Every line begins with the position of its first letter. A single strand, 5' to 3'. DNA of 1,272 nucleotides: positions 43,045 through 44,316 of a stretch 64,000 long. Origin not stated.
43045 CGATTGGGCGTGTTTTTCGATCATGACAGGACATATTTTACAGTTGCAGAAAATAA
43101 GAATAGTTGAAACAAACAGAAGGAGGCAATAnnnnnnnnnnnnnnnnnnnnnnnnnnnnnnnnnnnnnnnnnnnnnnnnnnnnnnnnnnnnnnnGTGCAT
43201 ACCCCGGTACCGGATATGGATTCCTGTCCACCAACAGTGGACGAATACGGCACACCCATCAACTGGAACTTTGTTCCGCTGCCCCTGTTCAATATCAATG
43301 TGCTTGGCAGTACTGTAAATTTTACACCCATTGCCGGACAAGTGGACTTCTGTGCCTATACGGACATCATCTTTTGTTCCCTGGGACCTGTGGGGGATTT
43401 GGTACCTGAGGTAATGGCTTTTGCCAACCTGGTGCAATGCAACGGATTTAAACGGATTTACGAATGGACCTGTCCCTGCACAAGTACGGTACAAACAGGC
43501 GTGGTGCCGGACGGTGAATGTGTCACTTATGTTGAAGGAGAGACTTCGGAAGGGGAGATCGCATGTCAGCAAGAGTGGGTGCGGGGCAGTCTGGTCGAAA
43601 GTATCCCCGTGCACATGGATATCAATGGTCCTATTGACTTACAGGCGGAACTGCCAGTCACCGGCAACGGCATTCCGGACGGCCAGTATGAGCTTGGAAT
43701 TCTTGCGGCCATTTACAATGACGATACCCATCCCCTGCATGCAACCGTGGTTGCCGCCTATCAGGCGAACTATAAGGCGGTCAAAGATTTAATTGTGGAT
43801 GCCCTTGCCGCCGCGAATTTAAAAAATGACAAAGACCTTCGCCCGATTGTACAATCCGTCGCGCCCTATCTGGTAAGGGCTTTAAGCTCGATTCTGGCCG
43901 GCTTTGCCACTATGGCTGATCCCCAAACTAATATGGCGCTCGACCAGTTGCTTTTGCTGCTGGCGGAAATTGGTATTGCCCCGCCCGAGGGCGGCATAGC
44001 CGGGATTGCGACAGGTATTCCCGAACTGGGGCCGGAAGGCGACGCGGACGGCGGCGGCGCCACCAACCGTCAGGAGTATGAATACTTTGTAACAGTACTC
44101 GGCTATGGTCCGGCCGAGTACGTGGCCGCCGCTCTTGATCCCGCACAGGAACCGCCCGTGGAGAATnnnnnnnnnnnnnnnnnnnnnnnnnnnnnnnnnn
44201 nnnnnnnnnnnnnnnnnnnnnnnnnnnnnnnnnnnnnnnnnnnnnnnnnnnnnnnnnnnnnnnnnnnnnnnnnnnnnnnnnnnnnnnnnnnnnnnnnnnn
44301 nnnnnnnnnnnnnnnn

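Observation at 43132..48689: Paralogous pair of secreted hyper-acidic repeat proteins sharing an apparently undescribed C-terminal anchoring/sorting module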

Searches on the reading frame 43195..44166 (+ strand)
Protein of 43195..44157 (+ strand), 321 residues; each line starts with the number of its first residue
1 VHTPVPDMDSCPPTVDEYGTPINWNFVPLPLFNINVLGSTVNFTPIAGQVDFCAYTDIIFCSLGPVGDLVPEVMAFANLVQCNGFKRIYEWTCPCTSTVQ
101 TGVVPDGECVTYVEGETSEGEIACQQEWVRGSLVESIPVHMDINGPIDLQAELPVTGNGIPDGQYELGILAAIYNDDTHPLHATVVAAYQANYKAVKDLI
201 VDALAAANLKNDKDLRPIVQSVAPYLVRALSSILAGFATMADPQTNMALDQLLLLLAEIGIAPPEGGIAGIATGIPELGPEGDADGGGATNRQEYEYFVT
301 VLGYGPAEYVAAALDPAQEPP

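Call 54: find_homologous_proteins(query=window:43195-44157:+, max_evalue=0.001)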
Query seq(321 aa) (321 aa): 65 proteins with E <= 0.001 among 6571 candidates.
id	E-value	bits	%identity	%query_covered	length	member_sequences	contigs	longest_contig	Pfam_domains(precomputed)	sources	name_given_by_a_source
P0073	6.5e-114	399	61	99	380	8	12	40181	-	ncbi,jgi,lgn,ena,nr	ncbi:MAG TPA: hypothetical protein PLL36_01545 [Candidatus Hydrogenedentes bacterium]|nr:MAG: hypoth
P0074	5.5e-111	389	60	100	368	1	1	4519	-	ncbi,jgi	-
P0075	8.6e-111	389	61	99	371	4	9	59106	-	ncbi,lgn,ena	-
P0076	2.0e-105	371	61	100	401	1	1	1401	PF13927.13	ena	-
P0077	4.0e-104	367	59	100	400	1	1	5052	PF13927.13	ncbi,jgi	-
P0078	2.5e-103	364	60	100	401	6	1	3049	PF13927.13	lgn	-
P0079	6.6e-102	360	59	100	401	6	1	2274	-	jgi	-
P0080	2.3e-101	358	60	100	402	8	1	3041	PF13927.13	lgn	-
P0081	1.1e-100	355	58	100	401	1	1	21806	-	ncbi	-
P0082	2.1e-100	355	56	100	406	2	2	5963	-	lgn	-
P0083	3.5e-100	354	59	100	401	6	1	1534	-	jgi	-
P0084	5.7e-98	347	52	99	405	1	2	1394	-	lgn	-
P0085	5.6e-96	340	56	100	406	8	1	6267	PF13927.13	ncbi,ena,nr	ncbi:MAG TPA: immunoglobulin domain-containing protein [Candidatus Hydrogenedentes bacterium]|nr:imm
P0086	4.2e-95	337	52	99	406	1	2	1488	-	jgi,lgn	-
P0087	2.1e-94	335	57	98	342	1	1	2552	-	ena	-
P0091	9.7e-87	310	46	100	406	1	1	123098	PF13927.13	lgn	-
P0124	1.7e-52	197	52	60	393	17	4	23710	PF13927.13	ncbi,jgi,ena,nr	ncbi:MAG TPA: immunoglobulin domain-containing protein [Candidatus Hydrogenedentes bacterium]|nr:imm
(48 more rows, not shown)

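Call 57: search_protein_families(library=ncbifam, proteins=[P0077, P0124, P0073], max_evalue=10)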
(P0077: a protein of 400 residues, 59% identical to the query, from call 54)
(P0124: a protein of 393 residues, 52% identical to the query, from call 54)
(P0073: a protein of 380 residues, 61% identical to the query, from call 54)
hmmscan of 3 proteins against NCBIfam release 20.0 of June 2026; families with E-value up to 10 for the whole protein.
P0077 (400 aa): 1 family
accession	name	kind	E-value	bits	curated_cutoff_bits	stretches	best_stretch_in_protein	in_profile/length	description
NF005909.0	PRK07890.1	subfamily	0.028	13.7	258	1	298-371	7-82/260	short chain dehydrogenase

P0124 (393 aa): 1 family
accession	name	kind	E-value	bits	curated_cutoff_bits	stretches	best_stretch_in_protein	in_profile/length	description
NF033801.3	NprX_fam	subfamily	0.1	12.4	33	1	1-16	1-16/42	NprX family peptide pheromone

P0073 (380 aa): 2 families
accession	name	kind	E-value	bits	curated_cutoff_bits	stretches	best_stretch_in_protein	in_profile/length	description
NF041599.1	reg_PtrA_PA2808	domain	0.076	13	31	1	1-22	1-22/46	co-regulatory protein PtrA N-terminal domain-containing protein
NF045653.1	TyIsonSynPvcA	equivalog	0.14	11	600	1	135-196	144-202/315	L-tyrosine isonitrile synthase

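Call 71: predict_structure(alignment_id=A6)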
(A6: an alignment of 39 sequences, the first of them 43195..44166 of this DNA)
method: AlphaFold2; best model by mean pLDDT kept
length: 324 residues; sequences in the alignment: 39
mean_pLDDT: 81.3   pTM: 0.79
mean pLDDT of the five models: 81.3, 80.6, 80.2, 79.5, 79.1
residues with pLDDT >= 90: 183; 70-90: 62; 50-70: 16; < 50: 63
segments of 3 or more residues with pLDDT < 50: 84-138, 149-155
pLDDT, mean of each block of 10 residues (from residue 1): 86 89 87 96 97 94 91 85 56 46 42 41 42 49 61 53 88 98 98 97 83 86 94 97 92 86 93 96 96 94 93 96 76
secondary structure, 60 per line:
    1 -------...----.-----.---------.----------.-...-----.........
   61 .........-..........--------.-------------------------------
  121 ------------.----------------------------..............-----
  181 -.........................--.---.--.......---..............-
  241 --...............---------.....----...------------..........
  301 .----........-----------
elements in order: H52-69 H71-80 H162-175 H182-206 H216-222 H226-239 H243-257 H267-271 H291-301 H306-313

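Call 76: fold_search(model_id=the predicted structure, library=pdb)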
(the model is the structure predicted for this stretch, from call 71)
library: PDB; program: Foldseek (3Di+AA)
matches with E <= 10: 9; with E <= 0.001: 0
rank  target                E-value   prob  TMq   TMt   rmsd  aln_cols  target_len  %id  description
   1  1fio                  5.3e+00  0.03  0.12  0.19  20.5       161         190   12  CRYSTAL STRUCTURE OF YEAST T-SNARE PROTEIN SSO1 (released 2000-10-11)
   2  4y5u_A                5.3e+00  0.03  0.12  0.10  12.1       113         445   17  Transcription factor (released 2016-02-17)
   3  2qgs_A                5.5e+00  0.02  0.11  0.15  17.2       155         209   13  Crystal structure of SE1688 protein from Staphylococcus epidermidis. Northeast Structural Genomics Consortium target S (released 2007-07-17)
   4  7bkq_A                6.2e+00  0.02  0.11  0.06  18.4       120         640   15  CryoEM structure of MDA5-dsRNA filament in complex with ADP with 92-degree helical twist (released 2021-11-17)
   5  3n3w_B                7.2e+00  0.02  0.14  0.23   9.9       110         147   12  2.2 Angstrom Resolution Crystal Structure of Nuclease Domain of Ribonuclase III (rnc) from Campylobacter jejuni (released 2010-06-02)
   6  3n3w_A                7.6e+00  0.02  0.13  0.23   9.5       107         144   13  2.2 Angstrom Resolution Crystal Structure of Nuclease Domain of Ribonuclase III (rnc) from Campylobacter jejuni (released 2010-06-02)
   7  7oco_A                7.6e+00  0.01  0.12  0.20  14.0       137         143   14  Hepatitis B core protein -low secretion phenotype L60V (released 2021-05-26)
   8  6iqs_D                8.9e+00  0.01  0.08  0.06  18.1       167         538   10  Crystal structure of Prc with L245A and L340G mutations in complex with NlpI (released 2019-07-24)
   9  6o84_A                9.9e+00  0.02  0.11  0.09  10.6       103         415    9  Cryo-EM structure of OTOP3 from xenopus tropicalis (released 2019-04-24)

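Call 86: find_encoding_contigs(protein=P0073, flank=10000, max_places=2)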
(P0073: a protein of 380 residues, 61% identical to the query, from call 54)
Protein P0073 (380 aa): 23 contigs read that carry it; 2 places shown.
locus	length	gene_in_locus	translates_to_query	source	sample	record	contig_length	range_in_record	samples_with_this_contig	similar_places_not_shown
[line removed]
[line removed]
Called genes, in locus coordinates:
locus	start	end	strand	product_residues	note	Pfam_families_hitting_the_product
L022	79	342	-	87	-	PF01257:2Fe-2S_thioredx (faint)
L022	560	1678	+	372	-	PF01808:AICARFT_IMPCHas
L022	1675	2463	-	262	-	PF00702:Hydrolase, PF13344:Hydrolase_6, PF13242:Hydrolase_like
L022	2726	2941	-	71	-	-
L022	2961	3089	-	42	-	-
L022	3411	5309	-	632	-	PF17297:PEPCK_N, PF00821:PEPCK_GTP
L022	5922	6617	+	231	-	PF00730:HhH-GPD, PF00633:HHH (weak)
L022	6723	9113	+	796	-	PF23446:LysM1_NFP_LYK (faint), PF01464:SLT, PF01476:LysM, PF23473:LysM3_LYK4_5 (faint), PF01476:LysM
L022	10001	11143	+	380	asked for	-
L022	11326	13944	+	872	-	PF19773:DUF6259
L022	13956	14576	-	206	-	PF00578:AhpC-TSA, PF08534:Redoxin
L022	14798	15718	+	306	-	PF01497:Peripla_BP_2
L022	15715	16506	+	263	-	PF00005:ABC_tran, PF02463:SMC_N (weak), PF13304:AAA_21 (weak)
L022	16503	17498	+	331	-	PF01032:FecCD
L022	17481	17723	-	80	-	-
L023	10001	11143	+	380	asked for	-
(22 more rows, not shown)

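Call 87: find_encoding_contigs(protein=P0091, flank=10000, max_places=2)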
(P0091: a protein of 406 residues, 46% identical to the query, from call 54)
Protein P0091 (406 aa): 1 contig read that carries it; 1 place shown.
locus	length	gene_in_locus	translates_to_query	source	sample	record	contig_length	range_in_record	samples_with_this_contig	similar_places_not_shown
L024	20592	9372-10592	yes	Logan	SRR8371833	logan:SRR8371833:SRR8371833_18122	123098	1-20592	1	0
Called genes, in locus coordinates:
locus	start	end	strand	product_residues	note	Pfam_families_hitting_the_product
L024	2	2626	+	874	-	?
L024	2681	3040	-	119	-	-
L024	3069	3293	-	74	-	PF09723:Zn_ribbon_8, PF19134:DUF5817 (weak)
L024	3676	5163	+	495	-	PF00294:PfkB, PF08543:Phos_pyr_kin (weak), PF01467:CTP_transf_like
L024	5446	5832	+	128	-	PF03330:DPBB_1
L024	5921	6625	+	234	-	PF12796:Ank_2, PF13606:Ank_3 (faint), PF00023:Ank (weak), PF13637:Ank_4, PF13857:Ank_5, PF00023:Ank (weak), PF13637:Ank_4, PF12796:Ank_2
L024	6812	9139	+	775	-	PF13927:Ig_3 (weak)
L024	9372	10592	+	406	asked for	PF13927:Ig_3 (weak)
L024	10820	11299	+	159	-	PF03264:Cytochrom_NNT (weak)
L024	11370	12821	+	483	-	PF02335:Cytochrom_C552, PF14522:Cytochrome_C7 (faint)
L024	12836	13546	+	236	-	PF07947:YhhN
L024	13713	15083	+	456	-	PF00884:Sulfatase, PF01663:Phosphodiest, PF16347:SGSH_C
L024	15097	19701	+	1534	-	PF13428:TPR_14 (faint), PF07719:TPR_2 (faint), PF13174:TPR_6 (faint), PF13371:TPR_9 (faint), PF13432:TPR_16 (faint), PF13429:TPR_15 (faint), PF23914:TPR_CcmH_CycH (faint), PF14559:TPR_19 (weak), +2 more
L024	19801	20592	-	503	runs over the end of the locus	PF00561:Abhydrolase_1, PF12146:Hydrolase_4, PF12697:Abhydrolase_6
